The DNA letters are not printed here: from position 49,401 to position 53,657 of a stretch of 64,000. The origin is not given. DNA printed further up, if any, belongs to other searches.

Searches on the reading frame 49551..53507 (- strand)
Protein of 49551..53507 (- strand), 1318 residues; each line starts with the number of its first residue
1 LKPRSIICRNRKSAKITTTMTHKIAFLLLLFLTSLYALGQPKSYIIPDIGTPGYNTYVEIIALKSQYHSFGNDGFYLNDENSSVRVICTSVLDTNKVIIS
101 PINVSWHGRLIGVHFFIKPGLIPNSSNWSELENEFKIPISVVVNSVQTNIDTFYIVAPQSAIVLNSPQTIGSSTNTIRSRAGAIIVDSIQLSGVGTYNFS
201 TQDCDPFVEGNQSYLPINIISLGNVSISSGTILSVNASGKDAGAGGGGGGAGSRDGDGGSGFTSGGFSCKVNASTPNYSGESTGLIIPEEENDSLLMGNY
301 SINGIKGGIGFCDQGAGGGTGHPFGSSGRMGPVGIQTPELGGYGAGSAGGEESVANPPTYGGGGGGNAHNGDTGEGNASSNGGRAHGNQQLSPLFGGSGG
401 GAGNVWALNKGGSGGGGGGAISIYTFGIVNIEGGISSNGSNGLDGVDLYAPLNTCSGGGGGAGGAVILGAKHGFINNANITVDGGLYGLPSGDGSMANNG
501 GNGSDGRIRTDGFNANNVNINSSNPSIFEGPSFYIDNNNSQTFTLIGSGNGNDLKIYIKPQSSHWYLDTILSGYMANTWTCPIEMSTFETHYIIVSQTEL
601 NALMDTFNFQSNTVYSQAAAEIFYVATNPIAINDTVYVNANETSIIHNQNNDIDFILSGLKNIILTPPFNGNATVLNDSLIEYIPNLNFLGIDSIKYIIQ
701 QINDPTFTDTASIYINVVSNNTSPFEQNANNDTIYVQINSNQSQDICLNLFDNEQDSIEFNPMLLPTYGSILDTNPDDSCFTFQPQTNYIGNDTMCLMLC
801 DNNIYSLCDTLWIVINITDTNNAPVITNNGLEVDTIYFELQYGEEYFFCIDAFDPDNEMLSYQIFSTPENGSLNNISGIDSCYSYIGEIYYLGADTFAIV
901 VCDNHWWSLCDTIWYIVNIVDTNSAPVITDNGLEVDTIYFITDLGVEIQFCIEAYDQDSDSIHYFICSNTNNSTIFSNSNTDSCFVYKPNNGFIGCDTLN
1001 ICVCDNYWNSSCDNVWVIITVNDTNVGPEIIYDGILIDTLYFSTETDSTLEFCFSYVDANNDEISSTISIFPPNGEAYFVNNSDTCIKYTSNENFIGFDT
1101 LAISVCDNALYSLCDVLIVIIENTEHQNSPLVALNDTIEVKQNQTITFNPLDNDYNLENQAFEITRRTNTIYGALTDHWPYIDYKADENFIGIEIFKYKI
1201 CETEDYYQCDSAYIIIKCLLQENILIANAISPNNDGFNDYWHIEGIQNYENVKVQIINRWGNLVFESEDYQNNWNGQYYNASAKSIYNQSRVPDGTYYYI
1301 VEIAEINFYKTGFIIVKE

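Call 23: search_protein_families(library=pfam, proteins=[window:49551-53507:-], max_evalue=0.001)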
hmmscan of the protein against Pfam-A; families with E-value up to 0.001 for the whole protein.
window:49551-53507:- (1318 aa): 4 families
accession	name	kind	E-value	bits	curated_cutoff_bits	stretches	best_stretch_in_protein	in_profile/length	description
PF17963.7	Big_9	-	3.4e-29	102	23.6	2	628-715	3-88/89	Bacterial Ig domain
PF13585.12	CHU_C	-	2.5e-24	85.6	27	1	1225-1316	2-86/86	CHU_C Type IX secretion signal domain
PF17803.7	Cadherin_4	-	2.1e-11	44.6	25.1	1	1127-1176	10-62/71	Bacterial cadherin-like domain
PF17892.7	Cadherin_5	-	1.2e-06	28.7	26.5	0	745-804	28-86/98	Cadherin-like domain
